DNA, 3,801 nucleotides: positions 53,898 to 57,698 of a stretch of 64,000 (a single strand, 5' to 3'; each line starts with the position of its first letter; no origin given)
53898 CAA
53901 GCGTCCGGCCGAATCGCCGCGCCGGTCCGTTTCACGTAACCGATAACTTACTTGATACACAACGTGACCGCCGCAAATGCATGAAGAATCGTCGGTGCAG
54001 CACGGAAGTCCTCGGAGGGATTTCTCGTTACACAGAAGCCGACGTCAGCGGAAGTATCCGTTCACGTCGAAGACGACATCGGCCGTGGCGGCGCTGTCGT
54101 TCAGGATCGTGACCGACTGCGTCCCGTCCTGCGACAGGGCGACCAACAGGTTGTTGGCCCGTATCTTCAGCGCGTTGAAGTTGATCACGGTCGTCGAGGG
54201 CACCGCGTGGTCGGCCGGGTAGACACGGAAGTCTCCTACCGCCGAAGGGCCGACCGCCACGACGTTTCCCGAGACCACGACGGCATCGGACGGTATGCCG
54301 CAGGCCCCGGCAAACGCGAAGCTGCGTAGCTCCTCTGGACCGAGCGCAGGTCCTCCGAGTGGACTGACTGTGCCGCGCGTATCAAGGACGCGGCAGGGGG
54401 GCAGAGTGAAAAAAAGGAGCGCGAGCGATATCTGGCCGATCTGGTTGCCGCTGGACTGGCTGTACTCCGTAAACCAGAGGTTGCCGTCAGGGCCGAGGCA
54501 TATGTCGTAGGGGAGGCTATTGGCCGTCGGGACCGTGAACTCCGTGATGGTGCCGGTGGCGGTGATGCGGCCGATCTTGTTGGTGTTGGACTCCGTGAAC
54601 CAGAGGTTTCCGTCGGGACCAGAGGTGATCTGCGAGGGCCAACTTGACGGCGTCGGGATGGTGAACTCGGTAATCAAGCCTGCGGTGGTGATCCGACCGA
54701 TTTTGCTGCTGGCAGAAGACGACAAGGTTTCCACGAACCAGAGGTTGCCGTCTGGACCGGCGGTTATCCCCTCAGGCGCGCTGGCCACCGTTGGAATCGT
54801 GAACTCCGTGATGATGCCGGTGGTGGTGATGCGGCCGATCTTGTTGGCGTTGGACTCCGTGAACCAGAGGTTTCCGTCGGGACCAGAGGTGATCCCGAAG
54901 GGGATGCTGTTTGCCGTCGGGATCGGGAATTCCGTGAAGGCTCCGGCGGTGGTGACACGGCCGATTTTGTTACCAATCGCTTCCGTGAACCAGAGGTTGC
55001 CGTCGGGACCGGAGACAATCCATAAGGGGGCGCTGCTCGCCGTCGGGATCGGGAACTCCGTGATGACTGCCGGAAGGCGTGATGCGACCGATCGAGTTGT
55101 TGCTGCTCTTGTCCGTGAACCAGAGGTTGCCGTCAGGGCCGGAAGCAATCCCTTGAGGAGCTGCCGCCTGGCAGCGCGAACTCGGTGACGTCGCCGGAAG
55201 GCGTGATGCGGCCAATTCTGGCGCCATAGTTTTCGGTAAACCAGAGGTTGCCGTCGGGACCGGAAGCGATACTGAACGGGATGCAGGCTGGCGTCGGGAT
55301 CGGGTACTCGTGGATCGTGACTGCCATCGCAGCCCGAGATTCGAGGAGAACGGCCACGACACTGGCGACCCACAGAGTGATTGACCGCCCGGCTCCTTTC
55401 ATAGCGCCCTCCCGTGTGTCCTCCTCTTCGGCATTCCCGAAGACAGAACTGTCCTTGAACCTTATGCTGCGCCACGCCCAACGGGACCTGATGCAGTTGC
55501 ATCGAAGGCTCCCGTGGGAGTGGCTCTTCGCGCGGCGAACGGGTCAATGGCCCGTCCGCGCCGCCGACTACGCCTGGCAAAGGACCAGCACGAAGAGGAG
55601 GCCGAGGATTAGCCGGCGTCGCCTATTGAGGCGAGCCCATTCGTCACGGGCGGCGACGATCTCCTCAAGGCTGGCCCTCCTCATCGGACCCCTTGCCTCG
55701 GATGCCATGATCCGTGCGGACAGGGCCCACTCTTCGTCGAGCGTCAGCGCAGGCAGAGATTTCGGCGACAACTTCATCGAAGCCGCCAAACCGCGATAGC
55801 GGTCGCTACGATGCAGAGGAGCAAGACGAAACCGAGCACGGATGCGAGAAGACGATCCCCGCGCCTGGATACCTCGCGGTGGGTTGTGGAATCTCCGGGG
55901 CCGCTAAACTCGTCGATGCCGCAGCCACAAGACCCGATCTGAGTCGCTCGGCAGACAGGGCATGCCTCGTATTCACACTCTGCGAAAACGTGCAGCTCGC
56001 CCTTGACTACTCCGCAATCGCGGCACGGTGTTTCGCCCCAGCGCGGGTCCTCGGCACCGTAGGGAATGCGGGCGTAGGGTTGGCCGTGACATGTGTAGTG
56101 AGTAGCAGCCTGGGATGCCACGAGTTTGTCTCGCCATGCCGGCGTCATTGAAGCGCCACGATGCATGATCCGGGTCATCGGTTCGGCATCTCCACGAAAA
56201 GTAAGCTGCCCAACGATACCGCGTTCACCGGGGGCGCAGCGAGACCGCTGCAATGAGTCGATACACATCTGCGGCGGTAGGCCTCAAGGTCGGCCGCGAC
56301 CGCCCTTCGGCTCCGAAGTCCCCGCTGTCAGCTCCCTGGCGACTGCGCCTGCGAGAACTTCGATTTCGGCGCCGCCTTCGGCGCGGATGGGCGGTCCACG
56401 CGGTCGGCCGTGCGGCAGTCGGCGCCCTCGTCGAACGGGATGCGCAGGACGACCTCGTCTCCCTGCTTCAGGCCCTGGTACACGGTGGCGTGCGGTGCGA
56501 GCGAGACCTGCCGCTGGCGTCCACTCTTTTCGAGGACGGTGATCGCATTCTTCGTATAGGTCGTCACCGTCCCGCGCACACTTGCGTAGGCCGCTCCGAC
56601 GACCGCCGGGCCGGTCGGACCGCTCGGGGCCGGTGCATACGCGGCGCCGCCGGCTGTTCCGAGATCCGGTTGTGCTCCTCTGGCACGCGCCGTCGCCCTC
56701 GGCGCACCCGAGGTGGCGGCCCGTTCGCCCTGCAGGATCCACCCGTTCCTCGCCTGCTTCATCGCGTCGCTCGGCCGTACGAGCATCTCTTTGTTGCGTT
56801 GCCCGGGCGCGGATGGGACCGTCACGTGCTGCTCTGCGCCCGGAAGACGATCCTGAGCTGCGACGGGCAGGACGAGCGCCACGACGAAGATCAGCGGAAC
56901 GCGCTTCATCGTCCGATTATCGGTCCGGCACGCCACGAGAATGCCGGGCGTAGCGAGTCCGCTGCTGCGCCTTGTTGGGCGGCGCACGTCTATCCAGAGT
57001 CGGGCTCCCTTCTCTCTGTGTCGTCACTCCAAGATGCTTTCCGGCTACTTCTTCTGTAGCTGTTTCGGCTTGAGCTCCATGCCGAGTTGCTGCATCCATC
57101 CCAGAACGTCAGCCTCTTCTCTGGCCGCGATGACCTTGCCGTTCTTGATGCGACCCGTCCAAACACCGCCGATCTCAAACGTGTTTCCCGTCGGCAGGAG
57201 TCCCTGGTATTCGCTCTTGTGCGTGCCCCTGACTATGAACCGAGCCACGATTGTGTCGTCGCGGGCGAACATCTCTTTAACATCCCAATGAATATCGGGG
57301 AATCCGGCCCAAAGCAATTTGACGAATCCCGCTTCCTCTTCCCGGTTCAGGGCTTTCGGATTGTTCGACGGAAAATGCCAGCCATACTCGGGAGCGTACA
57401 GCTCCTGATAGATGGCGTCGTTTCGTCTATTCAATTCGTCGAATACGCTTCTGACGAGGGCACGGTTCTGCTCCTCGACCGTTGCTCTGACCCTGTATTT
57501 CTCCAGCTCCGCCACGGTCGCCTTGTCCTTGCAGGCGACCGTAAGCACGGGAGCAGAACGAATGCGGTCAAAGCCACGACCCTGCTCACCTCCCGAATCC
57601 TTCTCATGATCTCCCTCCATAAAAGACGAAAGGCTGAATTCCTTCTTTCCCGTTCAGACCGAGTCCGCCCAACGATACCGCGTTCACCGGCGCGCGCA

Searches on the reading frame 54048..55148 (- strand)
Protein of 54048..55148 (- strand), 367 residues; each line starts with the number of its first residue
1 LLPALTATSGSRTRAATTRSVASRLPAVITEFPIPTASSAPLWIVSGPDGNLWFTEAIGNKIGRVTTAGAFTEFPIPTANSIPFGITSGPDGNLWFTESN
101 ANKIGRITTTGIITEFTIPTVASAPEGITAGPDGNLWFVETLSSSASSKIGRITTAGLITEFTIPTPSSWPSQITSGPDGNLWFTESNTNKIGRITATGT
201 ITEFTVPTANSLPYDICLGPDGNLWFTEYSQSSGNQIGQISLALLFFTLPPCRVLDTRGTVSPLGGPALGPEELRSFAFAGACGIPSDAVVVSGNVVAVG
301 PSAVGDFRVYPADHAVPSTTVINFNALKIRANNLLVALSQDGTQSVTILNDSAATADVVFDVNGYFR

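Call 85: search_protein_families(library=pfam, proteins=[window:54048-55148:-], max_evalue=0.001)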
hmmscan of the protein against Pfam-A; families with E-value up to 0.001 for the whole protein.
window:54048-55148:- (367 aa): 4 families
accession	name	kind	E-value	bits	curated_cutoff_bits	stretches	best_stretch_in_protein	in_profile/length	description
PF24684.1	Vgb_lyase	-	2.1e-77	260.3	50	1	29-241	45-250/290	Virginiamycin B lyase family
PF07494.17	Reg_prop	-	5e-09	35.7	20.4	0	214-226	8-20/24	Two component regulator propeller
PF08450.18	SGL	-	0.00012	22.2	26.3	0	125-233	2-108/246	SMP-30/Gluconolactonase/LRE-like region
PF23500.1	DUF7133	-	0.0003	20.7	27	0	171-185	331-345/385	Domain of unknown function (DUF7133)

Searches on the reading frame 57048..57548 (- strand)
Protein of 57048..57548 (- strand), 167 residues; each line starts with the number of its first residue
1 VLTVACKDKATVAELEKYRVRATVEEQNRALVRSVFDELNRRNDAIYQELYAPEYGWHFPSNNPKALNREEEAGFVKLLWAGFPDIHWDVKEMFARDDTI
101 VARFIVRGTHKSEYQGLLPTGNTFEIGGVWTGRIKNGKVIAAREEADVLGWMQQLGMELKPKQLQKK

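Call 85: search_protein_families(library=pfam, proteins=[window:57048-57548:-], max_evalue=0.001)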
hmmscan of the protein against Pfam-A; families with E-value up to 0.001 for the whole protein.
window:57048-57548:- (167 aa): 2 families
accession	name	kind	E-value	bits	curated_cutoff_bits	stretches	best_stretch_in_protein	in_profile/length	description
PF07366.18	SnoaL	-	7.3e-22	78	28.4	1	32-155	3-126/126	SnoaL-like polyketide cyclase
PF12680.13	SnoaL_2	-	1e-14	55.4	27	1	32-140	1-100/102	SnoaL-like domain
